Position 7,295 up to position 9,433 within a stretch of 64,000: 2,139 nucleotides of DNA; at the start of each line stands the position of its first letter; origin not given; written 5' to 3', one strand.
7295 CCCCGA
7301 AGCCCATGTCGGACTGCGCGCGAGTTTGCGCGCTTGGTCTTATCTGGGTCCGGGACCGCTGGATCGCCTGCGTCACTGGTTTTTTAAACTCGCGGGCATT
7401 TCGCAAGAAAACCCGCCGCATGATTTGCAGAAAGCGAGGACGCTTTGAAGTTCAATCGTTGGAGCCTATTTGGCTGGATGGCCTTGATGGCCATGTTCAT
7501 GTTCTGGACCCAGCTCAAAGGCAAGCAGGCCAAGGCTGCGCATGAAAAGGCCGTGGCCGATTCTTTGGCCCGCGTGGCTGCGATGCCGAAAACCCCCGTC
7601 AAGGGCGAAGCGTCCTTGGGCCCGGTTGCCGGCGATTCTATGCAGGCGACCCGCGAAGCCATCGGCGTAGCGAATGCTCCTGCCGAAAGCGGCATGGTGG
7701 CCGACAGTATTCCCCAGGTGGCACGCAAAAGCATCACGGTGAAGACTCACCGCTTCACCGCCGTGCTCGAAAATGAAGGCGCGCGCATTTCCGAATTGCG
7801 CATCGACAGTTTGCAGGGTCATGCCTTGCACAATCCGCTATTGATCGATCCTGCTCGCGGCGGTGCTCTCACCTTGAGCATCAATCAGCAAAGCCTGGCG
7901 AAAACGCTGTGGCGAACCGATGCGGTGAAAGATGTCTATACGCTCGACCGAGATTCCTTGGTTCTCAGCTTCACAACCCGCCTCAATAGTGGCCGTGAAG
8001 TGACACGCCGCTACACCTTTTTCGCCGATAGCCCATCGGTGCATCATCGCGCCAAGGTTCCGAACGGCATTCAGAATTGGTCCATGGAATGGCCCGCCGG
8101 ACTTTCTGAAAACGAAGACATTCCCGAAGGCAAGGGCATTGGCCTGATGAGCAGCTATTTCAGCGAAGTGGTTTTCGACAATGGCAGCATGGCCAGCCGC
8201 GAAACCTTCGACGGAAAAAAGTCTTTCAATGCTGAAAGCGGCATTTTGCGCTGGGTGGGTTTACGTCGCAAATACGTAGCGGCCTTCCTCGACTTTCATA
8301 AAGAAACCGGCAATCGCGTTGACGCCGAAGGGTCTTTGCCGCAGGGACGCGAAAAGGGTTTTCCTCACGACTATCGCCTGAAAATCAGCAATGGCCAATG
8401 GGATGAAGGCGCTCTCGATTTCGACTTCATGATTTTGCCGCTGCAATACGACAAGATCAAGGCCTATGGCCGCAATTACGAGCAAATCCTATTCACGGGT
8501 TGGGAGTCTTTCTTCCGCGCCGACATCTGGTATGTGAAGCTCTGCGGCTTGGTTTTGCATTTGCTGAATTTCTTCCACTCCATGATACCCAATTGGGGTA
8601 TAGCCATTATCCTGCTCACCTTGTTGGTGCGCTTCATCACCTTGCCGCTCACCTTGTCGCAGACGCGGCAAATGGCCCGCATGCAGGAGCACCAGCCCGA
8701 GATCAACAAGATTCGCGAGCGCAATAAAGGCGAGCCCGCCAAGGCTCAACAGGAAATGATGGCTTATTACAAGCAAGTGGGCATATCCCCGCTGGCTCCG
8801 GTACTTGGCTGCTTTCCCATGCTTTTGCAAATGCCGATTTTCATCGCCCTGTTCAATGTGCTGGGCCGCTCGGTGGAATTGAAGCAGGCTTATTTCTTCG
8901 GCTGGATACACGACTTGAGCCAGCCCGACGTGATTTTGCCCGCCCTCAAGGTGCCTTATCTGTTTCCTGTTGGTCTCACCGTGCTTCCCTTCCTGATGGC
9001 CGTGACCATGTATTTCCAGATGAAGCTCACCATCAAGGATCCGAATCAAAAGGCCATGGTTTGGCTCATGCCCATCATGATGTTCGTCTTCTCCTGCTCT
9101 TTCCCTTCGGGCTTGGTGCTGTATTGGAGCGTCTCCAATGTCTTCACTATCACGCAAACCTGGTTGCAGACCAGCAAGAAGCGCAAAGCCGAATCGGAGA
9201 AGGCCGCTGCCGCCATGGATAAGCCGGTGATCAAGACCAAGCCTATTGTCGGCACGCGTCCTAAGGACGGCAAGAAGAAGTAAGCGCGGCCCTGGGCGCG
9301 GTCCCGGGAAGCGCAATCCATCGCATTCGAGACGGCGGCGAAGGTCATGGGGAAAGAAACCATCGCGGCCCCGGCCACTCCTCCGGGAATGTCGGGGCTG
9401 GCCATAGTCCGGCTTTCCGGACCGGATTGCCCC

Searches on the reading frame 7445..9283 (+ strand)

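Call 49: search_protein_families(library=pfam, proteins=[window:7445-9283:+], max_evalue=1)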
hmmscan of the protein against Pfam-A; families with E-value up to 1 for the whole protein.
window:7445-9283:+ (612 aa): 3 families
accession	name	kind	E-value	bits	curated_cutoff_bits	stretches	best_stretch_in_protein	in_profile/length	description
PF02096.25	60KD_IMP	-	7.5e-57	192.3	35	1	384-574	1-160/163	60Kd inner membrane protein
PF14849.12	YidC_periplas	-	1.6e-07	31.9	24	1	97-357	2-276/283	YidC periplasmic domain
PF10348.14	DUF2427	-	0.15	12.3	23.8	1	527-572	7-52/105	Domain of unknown function (DUF2427)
